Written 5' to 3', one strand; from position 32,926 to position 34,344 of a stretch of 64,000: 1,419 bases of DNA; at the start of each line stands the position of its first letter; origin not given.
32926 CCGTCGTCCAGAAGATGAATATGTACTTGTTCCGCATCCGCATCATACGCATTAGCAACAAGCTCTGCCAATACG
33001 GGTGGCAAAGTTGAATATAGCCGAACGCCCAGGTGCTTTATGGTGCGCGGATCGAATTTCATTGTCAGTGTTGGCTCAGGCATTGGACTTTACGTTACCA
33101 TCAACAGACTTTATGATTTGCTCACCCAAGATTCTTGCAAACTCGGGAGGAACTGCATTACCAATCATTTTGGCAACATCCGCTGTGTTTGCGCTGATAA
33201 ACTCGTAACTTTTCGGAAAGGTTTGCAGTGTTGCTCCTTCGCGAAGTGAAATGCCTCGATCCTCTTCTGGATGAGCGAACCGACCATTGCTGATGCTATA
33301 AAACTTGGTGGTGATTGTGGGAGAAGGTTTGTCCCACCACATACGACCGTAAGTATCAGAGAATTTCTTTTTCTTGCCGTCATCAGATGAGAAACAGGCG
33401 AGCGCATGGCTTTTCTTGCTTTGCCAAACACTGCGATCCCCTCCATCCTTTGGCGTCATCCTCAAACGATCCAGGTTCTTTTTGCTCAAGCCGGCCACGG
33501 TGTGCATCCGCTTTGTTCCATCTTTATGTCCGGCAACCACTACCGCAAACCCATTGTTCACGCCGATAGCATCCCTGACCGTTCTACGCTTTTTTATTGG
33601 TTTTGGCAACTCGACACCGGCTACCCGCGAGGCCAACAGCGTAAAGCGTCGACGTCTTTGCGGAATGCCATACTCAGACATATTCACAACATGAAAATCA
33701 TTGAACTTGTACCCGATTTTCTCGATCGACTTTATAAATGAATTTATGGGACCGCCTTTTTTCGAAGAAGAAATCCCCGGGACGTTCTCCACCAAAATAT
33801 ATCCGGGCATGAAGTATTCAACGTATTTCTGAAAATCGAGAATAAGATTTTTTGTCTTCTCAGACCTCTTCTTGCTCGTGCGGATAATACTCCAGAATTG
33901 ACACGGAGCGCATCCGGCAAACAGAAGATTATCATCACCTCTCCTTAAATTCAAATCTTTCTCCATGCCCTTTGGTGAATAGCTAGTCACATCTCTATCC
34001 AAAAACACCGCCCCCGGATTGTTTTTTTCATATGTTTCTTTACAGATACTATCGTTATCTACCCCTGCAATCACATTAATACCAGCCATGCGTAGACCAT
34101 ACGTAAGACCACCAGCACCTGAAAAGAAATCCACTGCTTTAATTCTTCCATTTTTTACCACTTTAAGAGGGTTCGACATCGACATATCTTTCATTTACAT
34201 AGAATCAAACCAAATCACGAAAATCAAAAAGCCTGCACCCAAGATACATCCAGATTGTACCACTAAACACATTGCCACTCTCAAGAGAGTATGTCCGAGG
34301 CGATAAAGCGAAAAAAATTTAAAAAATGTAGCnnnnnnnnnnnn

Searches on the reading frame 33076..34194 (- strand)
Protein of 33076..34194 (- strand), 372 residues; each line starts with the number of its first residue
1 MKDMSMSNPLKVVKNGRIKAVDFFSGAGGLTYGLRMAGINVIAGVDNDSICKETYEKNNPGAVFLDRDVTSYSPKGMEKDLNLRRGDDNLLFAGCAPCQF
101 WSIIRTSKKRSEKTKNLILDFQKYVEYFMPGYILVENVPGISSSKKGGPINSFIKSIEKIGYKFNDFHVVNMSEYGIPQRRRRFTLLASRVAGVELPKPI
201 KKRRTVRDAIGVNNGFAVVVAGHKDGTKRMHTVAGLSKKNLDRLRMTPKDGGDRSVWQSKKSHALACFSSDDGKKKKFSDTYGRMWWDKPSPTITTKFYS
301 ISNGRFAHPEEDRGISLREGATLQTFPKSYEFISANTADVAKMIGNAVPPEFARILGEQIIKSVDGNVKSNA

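Call 59: search_protein_families(library=pfam, proteins=[window:33076-34194:-], max_evalue=0.00001)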
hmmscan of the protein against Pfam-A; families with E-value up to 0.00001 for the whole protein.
window:33076-34194:- (372 aa): 1 family
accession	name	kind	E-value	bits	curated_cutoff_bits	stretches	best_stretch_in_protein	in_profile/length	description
PF00145.23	DNA_methylase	-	7.1e-53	180.6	22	1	19-362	2-324/324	C-5 cytosine-specific DNA methylase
